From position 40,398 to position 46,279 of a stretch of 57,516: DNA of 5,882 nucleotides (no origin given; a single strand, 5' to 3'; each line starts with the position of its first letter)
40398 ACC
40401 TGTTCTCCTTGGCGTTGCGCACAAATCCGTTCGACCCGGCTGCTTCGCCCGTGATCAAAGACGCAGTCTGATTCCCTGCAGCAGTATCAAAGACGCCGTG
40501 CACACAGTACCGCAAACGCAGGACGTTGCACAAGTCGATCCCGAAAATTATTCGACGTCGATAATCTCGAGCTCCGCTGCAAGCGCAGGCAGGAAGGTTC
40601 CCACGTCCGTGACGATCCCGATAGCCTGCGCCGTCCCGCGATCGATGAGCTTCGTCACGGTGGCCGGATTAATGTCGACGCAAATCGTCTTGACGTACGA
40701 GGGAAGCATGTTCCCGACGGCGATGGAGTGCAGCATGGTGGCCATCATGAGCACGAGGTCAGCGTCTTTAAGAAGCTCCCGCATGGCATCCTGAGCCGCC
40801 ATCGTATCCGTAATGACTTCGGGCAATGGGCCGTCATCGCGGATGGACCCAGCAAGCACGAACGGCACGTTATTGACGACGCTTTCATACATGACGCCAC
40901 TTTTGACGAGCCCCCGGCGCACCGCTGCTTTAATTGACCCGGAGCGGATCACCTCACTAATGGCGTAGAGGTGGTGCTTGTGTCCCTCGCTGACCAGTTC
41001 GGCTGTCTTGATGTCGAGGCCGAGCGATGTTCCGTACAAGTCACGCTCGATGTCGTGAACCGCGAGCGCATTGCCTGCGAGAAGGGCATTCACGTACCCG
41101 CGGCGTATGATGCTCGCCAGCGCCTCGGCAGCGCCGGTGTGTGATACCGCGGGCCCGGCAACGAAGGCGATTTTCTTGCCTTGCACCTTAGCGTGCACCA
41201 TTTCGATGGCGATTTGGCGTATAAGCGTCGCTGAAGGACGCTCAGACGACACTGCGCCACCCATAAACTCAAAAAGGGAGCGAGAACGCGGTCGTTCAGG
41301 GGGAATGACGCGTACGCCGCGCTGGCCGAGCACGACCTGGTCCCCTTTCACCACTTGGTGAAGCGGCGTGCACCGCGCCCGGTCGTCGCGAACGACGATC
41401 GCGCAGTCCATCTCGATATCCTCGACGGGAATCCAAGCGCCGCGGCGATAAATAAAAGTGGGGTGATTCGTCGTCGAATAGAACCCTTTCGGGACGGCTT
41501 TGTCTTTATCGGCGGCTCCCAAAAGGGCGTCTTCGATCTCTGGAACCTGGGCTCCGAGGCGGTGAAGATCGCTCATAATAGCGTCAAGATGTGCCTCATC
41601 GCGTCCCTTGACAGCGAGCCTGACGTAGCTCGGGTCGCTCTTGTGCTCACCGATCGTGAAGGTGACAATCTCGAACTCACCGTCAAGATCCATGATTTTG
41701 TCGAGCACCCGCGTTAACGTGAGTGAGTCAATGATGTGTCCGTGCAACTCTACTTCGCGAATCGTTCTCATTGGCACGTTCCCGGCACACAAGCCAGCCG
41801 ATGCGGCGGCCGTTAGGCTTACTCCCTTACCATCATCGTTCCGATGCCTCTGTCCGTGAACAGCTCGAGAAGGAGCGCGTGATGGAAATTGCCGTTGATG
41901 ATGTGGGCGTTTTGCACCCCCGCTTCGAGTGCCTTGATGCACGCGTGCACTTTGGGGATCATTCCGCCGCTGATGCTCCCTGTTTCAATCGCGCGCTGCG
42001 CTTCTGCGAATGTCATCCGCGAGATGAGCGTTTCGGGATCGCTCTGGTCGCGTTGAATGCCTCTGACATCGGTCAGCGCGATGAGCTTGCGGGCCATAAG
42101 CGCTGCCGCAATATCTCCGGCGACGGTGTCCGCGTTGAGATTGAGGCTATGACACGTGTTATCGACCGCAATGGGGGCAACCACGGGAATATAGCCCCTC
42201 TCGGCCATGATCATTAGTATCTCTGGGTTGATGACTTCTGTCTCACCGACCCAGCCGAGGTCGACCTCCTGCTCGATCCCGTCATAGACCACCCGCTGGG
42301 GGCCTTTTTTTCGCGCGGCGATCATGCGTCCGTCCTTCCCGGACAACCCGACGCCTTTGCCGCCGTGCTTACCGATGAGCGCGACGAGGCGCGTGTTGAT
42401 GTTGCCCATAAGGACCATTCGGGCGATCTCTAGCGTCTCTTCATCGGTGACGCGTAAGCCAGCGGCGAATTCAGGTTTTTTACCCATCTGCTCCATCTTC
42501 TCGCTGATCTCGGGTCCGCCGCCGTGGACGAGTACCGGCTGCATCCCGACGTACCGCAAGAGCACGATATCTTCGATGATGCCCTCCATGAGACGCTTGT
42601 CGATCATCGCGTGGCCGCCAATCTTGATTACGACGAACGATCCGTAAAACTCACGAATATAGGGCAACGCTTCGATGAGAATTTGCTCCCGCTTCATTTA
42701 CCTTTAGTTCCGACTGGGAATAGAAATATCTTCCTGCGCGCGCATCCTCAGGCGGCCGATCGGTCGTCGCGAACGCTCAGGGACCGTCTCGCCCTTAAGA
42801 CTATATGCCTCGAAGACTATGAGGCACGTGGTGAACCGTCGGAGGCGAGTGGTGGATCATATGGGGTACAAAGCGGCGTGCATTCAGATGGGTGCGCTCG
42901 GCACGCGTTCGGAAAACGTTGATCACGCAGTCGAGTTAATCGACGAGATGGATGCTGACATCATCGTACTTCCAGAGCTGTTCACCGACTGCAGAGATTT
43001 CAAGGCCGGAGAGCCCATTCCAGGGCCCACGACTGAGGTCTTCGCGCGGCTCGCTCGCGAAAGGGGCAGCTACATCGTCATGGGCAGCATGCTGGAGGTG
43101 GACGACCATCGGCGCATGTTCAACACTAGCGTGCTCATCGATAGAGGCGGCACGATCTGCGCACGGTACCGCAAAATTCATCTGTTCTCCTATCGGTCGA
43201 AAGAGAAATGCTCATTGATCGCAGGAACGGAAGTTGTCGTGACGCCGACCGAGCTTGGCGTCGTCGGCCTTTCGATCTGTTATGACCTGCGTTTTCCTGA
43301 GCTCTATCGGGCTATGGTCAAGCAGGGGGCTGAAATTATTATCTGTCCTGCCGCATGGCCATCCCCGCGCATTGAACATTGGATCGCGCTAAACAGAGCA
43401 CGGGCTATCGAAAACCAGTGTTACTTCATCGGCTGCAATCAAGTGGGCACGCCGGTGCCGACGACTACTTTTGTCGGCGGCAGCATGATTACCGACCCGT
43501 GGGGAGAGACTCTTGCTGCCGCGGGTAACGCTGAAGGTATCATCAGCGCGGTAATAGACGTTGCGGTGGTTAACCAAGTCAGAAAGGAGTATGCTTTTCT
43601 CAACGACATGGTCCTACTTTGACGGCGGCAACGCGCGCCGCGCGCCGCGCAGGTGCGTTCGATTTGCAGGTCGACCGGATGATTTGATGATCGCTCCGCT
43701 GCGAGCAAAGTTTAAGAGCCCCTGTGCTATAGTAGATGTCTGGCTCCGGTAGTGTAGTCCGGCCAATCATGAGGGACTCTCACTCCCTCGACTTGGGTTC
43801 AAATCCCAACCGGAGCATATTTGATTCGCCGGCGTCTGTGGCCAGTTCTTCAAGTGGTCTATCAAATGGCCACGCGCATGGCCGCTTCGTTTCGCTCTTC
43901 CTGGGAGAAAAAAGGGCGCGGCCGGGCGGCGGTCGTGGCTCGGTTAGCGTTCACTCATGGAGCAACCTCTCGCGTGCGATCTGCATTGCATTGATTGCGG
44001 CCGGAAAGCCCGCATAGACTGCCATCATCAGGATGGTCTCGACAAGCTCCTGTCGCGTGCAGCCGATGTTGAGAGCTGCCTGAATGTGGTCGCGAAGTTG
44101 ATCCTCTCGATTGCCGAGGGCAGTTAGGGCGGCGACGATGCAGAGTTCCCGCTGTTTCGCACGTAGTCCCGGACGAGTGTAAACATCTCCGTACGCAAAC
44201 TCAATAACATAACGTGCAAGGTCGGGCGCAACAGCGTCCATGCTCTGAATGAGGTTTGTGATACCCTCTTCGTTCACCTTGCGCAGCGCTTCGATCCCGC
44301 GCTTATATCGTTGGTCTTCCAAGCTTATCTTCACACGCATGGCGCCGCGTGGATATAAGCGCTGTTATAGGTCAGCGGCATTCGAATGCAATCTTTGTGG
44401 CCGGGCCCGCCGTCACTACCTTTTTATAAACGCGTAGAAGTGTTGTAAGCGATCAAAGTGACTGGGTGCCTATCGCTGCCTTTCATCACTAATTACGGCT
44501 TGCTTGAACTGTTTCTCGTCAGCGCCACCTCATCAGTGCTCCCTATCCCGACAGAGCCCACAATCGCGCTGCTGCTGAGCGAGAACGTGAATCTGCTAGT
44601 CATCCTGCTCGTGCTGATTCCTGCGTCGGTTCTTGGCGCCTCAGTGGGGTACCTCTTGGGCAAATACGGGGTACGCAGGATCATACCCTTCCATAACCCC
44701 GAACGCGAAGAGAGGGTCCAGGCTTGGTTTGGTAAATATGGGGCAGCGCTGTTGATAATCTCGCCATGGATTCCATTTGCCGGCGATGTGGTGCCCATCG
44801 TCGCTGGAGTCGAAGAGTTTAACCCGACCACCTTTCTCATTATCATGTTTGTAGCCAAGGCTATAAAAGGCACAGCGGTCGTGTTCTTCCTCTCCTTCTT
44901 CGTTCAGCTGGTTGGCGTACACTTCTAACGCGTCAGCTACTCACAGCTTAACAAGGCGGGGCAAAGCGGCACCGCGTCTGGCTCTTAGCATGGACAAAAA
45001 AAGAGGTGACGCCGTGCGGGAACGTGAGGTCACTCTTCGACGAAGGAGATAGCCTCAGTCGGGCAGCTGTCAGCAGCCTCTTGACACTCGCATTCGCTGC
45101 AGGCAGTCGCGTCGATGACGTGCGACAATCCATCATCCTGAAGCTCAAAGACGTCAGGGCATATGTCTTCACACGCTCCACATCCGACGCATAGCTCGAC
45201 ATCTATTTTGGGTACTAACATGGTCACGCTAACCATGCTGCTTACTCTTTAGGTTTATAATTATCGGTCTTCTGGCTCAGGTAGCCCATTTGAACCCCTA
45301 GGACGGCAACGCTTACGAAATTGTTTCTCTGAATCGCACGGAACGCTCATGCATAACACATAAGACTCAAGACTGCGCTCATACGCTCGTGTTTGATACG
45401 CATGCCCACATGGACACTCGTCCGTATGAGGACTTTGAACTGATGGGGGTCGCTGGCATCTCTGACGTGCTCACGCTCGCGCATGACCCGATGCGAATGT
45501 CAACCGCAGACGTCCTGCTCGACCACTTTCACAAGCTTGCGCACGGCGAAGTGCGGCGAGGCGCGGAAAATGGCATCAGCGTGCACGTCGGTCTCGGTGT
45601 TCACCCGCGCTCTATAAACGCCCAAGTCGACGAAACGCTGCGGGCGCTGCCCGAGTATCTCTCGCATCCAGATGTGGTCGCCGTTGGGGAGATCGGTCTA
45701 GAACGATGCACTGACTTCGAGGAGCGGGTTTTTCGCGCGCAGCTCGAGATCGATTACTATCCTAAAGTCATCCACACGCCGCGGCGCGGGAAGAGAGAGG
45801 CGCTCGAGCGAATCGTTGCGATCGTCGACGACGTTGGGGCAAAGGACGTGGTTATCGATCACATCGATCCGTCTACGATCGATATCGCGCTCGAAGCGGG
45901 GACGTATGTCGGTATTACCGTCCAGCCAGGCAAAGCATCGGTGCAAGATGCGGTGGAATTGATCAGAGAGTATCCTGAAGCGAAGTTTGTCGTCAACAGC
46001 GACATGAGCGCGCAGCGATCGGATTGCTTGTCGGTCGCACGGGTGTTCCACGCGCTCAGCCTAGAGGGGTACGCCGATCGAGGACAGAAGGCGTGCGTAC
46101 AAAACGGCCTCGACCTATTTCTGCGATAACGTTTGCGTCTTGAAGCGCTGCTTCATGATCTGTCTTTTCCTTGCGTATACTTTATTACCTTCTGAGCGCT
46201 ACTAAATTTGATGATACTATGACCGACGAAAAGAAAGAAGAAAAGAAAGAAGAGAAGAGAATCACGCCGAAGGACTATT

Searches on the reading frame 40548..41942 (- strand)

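Call 45: search_protein_families(library=pfam, proteins=[window:40548-41942:-], max_evalue=0.001)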
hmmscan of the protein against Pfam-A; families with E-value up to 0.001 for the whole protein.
window:40548-41942:- (464 aa): 4 families
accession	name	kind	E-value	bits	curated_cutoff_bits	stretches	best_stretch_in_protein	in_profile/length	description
PF21570.3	ArgZ-like_C_2nd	-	5.1e-102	340.4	27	1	242-454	1-213/213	Arginine dihydrolase ArgZ-like, C-terminal, Rossmann fold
PF04455.17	Saccharop_dh_N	-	1.2e-36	125.5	23.5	1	62-160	2-100/100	LOR/SDH bifunctional enzyme conserved region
PF21571.2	ArgZ-like_C_1st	-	2.4e-30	104.8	27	1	161-241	1-84/84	Arginine dihydrolase ArgZ-like, C-terminal, first region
PF00205.28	TPP_enzyme_M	-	7e-07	29.5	30.4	1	381-454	65-137/137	Thiamine pyrophosphate enzyme, central domain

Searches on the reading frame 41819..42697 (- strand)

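Call 45: search_protein_families(library=pfam, proteins=[window:41819-42697:-], max_evalue=0.001)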
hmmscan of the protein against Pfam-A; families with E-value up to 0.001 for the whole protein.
window:41819-42697:- (292 aa): 1 family
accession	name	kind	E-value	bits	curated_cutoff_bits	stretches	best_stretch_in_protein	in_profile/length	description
PF00696.33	AA_kinase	-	6.3e-51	173.8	24.9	1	21-268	2-234/234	Amino acid kinase family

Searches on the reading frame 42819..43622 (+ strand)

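Call 45: search_protein_families(library=pfam, proteins=[window:42819-43622:+], max_evalue=0.001)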
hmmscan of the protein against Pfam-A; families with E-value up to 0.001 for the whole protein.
window:42819-43622:+ (267 aa): 1 family
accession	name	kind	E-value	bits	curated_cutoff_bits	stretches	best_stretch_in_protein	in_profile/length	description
PF00795.27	CN_hydrolase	-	7.6e-56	189.7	23.2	1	18-256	1-256/256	Carbon-nitrogen hydrolase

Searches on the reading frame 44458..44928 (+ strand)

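Call 83: search_protein_families(library=pfam, proteins=[window:44458-44928:+], max_evalue=0.001)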
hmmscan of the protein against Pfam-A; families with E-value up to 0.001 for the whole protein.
window:44458-44928:+ (156 aa): 1 family
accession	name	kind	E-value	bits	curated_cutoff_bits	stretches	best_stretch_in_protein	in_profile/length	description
PF09335.16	VTT_dom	-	6.6e-15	56.1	33.9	1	38-146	8-122/123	VTT domain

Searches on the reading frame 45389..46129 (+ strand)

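Call 45: search_protein_families(library=pfam, proteins=[window:45389-46129:+], max_evalue=0.001)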
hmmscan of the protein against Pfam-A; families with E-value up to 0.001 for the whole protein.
window:45389-46129:+ (246 aa): 1 family
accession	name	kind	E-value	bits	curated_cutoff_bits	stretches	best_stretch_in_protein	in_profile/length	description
PF01026.27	TatD_DNase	-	6.9e-16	58.8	27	1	2-205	1-203/253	TatD related DNase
